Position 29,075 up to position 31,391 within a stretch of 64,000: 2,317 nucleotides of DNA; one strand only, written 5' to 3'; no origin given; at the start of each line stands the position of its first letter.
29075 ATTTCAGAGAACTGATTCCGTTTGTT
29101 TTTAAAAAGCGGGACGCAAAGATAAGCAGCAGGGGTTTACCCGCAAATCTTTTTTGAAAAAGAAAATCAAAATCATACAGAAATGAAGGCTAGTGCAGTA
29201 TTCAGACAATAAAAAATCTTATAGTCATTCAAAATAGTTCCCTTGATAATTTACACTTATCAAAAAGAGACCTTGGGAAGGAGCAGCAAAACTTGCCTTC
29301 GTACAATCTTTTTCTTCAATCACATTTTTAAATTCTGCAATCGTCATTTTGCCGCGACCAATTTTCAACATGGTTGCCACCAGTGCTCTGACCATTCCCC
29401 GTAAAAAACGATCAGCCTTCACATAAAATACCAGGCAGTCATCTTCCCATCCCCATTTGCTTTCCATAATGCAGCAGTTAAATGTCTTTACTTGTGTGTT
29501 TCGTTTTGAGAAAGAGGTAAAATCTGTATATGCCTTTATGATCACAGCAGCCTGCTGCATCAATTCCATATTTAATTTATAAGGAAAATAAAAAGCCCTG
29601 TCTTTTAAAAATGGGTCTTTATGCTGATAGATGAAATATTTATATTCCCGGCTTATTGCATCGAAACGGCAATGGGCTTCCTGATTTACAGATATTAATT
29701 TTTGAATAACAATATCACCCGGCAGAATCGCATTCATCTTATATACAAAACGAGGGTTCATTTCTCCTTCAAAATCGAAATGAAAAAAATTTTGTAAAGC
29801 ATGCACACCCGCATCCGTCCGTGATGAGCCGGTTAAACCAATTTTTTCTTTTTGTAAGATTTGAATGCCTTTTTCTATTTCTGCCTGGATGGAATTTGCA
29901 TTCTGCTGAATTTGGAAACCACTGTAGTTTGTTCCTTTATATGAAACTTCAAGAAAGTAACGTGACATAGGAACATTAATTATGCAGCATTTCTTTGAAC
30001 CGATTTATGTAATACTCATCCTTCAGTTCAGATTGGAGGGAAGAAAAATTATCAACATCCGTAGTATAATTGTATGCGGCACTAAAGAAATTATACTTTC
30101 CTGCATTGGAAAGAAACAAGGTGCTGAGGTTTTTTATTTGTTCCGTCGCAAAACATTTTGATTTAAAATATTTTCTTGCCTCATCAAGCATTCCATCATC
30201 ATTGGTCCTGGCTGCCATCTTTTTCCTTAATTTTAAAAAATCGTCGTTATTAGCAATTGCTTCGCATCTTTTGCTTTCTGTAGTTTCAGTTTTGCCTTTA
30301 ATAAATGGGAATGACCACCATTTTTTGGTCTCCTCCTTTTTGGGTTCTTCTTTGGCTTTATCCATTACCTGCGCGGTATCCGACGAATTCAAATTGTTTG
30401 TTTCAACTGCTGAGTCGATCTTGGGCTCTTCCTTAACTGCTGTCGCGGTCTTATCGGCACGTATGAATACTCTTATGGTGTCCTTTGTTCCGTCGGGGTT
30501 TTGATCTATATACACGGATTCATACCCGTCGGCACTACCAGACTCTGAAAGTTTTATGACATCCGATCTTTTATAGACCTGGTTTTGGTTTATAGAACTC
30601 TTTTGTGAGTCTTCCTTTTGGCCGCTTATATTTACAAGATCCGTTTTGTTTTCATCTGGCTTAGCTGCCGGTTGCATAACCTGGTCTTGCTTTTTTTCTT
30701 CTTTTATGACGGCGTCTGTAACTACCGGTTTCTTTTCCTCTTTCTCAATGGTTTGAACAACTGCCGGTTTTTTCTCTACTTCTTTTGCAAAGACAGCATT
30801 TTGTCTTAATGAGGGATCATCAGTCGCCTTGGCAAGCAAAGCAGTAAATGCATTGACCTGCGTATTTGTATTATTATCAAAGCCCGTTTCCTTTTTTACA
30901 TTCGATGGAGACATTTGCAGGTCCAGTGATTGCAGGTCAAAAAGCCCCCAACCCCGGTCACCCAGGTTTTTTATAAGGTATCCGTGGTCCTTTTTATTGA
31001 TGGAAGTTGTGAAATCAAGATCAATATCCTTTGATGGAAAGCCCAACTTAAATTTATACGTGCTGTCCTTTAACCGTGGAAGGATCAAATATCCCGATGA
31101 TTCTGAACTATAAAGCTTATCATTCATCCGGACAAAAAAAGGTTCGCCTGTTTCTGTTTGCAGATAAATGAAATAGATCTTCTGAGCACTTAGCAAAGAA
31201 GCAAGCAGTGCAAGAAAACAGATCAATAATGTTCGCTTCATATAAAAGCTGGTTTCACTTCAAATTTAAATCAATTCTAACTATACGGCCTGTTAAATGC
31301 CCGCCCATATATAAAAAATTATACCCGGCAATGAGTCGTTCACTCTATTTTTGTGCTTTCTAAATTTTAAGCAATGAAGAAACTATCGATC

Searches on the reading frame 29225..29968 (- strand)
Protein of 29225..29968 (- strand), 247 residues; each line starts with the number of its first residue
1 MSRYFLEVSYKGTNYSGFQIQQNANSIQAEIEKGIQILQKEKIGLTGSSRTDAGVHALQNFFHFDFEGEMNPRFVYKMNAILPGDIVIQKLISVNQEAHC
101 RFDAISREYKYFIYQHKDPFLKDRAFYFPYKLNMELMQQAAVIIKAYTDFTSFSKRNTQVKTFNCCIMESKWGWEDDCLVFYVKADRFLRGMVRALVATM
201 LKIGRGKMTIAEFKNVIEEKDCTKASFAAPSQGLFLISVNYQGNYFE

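Call 9: search_protein_families(library=pfam, proteins=[window:29225-29968:-], max_evalue=0.001)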
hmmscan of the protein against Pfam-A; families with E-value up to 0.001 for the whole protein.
window:29225-29968:- (247 aa): 1 family
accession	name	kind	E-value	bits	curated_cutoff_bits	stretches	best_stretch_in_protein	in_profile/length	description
PF01416.25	PseudoU_synth_1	-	1.2e-28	100.1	23.3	2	148-241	9-107/108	tRNA pseudouridine synthase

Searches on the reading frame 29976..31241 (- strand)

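Call 9: search_protein_families(library=pfam, proteins=[window:29976-31241:-], max_evalue=0.001)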
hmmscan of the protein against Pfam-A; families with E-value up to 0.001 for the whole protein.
window:29976-31241:- (421 aa): 1 family
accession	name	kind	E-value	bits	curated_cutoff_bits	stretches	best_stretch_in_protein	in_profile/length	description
PF14771.11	DUF4476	-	7.7e-06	26.5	22.5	1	331-419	3-91/91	Domain of unknown function (DUF4476)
